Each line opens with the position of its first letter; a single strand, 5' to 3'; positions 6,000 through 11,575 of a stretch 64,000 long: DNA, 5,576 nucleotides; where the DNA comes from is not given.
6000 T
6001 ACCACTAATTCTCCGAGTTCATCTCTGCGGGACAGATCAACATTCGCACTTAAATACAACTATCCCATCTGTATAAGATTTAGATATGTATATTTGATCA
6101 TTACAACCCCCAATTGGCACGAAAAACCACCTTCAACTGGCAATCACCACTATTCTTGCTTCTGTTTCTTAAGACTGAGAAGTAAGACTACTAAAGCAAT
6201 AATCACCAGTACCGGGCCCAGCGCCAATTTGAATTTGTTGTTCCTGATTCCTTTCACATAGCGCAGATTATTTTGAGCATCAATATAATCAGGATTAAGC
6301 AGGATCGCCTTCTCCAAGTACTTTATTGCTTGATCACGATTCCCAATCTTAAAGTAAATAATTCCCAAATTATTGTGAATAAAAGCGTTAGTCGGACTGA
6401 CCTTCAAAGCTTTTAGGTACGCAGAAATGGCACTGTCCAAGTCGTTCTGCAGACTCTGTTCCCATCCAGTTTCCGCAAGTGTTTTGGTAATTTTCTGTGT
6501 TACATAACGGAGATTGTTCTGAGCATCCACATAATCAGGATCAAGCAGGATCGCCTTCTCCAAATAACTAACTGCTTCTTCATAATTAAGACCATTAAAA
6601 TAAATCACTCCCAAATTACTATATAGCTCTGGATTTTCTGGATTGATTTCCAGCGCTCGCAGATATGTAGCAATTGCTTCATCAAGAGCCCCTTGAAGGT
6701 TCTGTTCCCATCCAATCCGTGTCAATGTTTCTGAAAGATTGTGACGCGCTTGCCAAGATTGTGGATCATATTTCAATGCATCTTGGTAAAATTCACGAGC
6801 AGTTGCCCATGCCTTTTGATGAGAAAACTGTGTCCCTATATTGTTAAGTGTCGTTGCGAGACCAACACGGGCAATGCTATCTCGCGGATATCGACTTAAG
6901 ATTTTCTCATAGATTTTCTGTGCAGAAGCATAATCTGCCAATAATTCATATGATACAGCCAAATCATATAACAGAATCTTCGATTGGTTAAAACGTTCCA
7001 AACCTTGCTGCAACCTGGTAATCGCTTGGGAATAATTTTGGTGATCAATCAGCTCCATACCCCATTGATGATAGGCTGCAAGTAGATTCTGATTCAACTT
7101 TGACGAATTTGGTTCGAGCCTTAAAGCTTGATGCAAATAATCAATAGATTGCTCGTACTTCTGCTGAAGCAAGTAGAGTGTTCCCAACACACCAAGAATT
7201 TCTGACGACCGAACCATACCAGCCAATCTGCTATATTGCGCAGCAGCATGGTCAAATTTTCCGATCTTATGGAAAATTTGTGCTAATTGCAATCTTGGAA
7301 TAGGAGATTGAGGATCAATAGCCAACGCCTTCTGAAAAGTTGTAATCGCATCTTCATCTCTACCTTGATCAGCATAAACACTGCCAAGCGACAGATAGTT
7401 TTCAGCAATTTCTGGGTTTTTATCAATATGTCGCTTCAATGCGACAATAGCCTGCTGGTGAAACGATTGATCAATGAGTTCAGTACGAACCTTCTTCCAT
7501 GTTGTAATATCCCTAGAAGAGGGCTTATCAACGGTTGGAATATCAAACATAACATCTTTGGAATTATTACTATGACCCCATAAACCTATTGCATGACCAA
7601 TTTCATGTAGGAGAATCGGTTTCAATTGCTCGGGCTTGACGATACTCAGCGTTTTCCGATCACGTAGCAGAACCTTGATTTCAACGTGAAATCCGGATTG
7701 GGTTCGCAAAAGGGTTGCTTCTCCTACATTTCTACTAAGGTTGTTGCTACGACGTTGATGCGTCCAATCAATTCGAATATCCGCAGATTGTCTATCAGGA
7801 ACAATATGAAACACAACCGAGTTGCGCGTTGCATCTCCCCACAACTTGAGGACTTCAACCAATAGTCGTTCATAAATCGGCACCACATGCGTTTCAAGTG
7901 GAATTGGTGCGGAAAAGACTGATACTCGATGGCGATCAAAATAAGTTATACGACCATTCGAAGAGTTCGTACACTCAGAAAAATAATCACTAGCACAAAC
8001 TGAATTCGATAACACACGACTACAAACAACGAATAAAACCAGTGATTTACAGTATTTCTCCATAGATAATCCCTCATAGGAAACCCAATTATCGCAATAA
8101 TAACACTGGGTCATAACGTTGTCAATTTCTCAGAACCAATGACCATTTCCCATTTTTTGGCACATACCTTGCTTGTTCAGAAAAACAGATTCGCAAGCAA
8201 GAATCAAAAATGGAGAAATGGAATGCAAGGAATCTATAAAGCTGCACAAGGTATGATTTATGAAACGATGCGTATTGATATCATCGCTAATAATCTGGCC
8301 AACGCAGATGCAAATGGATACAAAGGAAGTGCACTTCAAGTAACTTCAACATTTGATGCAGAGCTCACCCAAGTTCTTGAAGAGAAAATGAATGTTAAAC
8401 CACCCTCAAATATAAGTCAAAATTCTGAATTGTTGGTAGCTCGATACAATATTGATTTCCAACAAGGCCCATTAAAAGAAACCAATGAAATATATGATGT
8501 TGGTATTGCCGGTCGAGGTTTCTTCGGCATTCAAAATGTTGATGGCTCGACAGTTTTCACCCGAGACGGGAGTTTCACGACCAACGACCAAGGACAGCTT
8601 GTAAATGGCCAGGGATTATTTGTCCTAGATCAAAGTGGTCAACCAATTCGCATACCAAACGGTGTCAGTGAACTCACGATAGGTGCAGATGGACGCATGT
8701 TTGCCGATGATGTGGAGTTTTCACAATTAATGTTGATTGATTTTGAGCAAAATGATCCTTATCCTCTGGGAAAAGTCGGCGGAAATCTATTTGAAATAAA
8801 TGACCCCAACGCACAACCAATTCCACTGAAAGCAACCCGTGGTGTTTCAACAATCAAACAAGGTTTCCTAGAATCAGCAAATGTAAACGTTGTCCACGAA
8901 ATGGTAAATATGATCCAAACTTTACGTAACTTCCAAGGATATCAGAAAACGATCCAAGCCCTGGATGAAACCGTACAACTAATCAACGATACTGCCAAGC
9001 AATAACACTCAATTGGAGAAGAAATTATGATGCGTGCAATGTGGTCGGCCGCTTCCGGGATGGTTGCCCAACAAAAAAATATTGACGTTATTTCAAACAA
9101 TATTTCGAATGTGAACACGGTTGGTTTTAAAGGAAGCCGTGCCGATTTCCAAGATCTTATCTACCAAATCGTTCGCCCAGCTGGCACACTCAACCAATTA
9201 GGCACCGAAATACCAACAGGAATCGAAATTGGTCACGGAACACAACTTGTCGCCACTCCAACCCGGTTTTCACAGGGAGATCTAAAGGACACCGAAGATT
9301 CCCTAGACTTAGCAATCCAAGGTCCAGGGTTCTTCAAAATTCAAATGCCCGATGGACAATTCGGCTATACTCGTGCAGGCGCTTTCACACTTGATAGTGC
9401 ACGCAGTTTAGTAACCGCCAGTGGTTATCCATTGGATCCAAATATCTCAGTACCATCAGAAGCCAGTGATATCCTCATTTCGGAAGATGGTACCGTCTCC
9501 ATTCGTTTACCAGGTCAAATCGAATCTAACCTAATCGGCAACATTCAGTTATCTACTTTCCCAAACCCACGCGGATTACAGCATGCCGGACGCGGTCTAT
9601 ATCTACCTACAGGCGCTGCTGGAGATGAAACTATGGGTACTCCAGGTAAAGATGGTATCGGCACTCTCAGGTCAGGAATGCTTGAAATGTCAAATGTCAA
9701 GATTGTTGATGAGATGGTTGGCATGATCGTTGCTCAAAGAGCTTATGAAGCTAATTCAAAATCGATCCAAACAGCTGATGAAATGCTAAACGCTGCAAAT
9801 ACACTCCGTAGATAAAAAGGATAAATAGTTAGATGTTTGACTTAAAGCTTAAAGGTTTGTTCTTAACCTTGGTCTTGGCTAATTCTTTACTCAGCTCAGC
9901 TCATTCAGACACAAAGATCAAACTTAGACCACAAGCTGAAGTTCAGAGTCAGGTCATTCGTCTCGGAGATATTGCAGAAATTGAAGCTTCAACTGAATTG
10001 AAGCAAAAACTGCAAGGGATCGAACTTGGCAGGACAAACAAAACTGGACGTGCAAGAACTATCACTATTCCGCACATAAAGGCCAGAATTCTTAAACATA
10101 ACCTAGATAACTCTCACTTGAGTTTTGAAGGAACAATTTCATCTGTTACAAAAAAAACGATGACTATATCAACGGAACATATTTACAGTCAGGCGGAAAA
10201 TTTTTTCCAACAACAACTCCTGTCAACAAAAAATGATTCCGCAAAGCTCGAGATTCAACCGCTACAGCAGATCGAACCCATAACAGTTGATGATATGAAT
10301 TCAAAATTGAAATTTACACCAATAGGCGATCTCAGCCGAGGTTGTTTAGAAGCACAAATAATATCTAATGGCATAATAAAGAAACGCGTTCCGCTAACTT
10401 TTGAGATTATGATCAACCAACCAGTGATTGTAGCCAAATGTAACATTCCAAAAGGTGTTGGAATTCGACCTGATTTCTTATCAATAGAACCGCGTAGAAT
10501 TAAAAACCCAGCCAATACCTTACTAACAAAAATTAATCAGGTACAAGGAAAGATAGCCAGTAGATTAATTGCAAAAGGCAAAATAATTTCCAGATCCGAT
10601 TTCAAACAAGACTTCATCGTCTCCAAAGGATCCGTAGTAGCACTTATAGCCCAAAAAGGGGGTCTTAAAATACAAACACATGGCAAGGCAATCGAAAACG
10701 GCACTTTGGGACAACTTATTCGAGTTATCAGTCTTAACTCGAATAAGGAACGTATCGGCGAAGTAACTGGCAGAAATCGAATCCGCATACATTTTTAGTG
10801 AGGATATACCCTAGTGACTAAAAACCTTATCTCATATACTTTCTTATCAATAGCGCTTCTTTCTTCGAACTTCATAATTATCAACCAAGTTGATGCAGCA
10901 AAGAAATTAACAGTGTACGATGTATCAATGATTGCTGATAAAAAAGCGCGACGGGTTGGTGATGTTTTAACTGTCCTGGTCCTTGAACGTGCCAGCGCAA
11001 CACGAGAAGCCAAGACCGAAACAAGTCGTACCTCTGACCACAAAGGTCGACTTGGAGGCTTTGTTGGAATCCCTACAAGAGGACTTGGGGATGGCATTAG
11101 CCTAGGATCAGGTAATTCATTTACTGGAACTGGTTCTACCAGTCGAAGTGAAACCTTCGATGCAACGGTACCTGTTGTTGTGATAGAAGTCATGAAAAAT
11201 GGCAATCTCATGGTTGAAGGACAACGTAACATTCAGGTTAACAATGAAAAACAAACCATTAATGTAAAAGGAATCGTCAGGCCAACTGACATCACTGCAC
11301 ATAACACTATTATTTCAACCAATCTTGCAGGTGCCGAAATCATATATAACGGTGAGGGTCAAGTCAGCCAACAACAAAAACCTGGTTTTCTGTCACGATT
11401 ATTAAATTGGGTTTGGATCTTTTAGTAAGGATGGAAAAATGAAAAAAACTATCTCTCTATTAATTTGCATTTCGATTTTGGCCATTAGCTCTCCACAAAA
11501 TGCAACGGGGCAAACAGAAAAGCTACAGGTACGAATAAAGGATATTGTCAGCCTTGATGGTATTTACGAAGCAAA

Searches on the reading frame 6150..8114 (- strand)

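Call 34: search_protein_families(library=pfam, proteins=[window:6150-8114:-], max_evalue=0.0001)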
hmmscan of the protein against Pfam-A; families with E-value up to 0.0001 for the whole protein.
window:6150-8114:- (654 aa): 29 families (the best 25 are shown)
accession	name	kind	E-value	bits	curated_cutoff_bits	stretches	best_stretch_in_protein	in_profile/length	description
PF00515.34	TPR_1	-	1e-55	183.8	27.8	5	578-610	2-34/34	Tetratricopeptide repeat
PF07719.23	TPR_2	-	4.3e-51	167.3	27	3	577-610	1-34/34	Tetratricopeptide repeat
PF13414.12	TPR_11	-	4.6e-47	157.9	26.8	3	474-506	7-39/42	TPR repeat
PF13181.12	TPR_8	-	1.7e-40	134.1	25.7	3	580-610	4-34/34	Tetratricopeptide repeat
PF14559.12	TPR_19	-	1.5e-36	124.9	25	4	474-528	4-58/68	Tetratricopeptide repeat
PF13432.12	TPR_16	-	3.1e-36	123.8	32.7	1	213-271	7-65/65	Tetratricopeptide repeat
PF13431.12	TPR_17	-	4.7e-35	117.3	24.4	2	483-515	1-33/34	Tetratricopeptide repeat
PF13428.12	TPR_14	-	7.4e-35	116.3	23.5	1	238-280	2-44/44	Tetratricopeptide repeat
PF13424.12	TPR_12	-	1e-34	119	30.1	4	381-449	5-74/77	Tetratricopeptide repeat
PF13176.12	TPR_7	-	4.9e-26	89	27.9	0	241-269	3-33/36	Tetratricopeptide repeat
PF23914.1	TPR_CcmH_CycH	-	4.6e-23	82.2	42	2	220-285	33-98/158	Cytochrome c-type biogenesis protein H TPR domain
PF13174.12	TPR_6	-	1.2e-22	79.4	26.3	0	382-410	3-31/33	Tetratricopeptide repeat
PF13371.12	TPR_9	-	4.8e-15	55.8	35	1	477-531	11-65/73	Tetratricopeptide repeat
PF13374.12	TPR_10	-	9.7e-15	54.5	27.5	0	581-604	6-29/42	Tetratricopeptide repeat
PF24575.1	TPR_Slam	-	3.1e-13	50.5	35.2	0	244-293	54-103/104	Surface lipoprotein assembly modifier, N-terminal TPR repeats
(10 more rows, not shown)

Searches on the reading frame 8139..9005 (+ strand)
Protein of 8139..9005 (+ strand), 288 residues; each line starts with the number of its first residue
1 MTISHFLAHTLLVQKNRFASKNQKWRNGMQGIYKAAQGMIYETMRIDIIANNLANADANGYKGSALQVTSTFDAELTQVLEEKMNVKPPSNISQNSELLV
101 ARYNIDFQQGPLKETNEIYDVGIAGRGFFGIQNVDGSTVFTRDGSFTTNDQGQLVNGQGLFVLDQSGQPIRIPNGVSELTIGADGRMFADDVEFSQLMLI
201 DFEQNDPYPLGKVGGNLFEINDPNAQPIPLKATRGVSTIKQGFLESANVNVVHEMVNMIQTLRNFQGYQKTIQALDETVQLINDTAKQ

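Call 34: search_protein_families(library=pfam, proteins=[window:8139-9005:+], max_evalue=0.0001)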
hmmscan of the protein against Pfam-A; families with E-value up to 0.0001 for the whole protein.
window:8139-9005:+ (288 aa): 3 families
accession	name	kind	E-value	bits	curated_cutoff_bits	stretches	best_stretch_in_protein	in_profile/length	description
PF22692.1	LlgE_F_G_D1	-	1.2e-17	64.2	27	1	123-187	2-62/64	Flagellar hook protein FlgE/F/G D1 domain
PF06429.18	Flg_bbr_C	-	2.4e-15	56.2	23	1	240-283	1-44/46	Flagellar basal body rod FlgEFG protein C-terminal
PF00460.25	Flg_bb_rod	-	7.3e-06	26.3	20.7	1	32-62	1-31/31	Flagella basal body rod protein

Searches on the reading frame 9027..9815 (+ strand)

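Call 34: search_protein_families(library=pfam, proteins=[window:9027-9815:+], max_evalue=0.0001)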
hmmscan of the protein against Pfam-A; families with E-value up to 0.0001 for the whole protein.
window:9027-9815:+ (262 aa): 3 families
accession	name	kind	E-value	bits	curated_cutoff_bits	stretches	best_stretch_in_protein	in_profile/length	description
PF22692.1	LlgE_F_G_D1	-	7.2e-25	87.4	27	1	96-158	1-63/64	Flagellar hook protein FlgE/F/G D1 domain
PF06429.18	Flg_bbr_C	-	6.5e-21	74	23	1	215-260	1-46/46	Flagellar basal body rod FlgEFG protein C-terminal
PF00460.25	Flg_bb_rod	-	1e-11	45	20.7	1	7-35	3-31/31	Flagella basal body rod protein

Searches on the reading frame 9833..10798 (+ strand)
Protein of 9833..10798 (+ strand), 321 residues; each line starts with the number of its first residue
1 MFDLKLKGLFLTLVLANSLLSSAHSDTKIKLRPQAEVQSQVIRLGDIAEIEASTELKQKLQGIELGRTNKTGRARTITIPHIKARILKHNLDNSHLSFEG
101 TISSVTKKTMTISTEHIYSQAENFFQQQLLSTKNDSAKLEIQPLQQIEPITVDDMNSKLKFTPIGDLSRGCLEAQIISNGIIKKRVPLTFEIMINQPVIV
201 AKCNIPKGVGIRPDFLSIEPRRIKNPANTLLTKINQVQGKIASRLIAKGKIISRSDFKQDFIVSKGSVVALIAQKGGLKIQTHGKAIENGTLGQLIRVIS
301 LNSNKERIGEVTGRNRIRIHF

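Call 34: search_protein_families(library=pfam, proteins=[window:9833-10798:+], max_evalue=0.0001)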
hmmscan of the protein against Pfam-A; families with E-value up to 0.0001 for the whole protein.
window:9833-10798:+ (321 aa): 2 families
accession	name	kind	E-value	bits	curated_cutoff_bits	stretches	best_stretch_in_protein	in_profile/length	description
PF13144.11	ChapFlgA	-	1.5e-22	80.4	23.8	1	197-319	2-122/122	Chaperone for flagella basal body P-ring formation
PF08666.17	SAF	-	3.9e-05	24.5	21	1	197-257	2-62/63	SAF domain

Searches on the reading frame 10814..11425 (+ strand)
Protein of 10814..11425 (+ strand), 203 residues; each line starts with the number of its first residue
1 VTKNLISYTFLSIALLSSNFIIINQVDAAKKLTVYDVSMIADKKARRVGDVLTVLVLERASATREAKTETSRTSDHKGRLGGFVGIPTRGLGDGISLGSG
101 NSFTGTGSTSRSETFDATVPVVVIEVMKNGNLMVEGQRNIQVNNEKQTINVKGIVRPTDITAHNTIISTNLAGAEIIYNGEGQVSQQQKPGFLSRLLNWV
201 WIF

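Call 34: search_protein_families(library=pfam, proteins=[window:10814-11425:+], max_evalue=0.0001)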
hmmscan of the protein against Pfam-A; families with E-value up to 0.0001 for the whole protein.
window:10814-11425:+ (203 aa): 1 family
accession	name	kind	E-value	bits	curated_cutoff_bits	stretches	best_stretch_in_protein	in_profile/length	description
PF02107.21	FlgH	-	4.2e-52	176.7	27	1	38-201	16-171/172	Flagellar L-ring protein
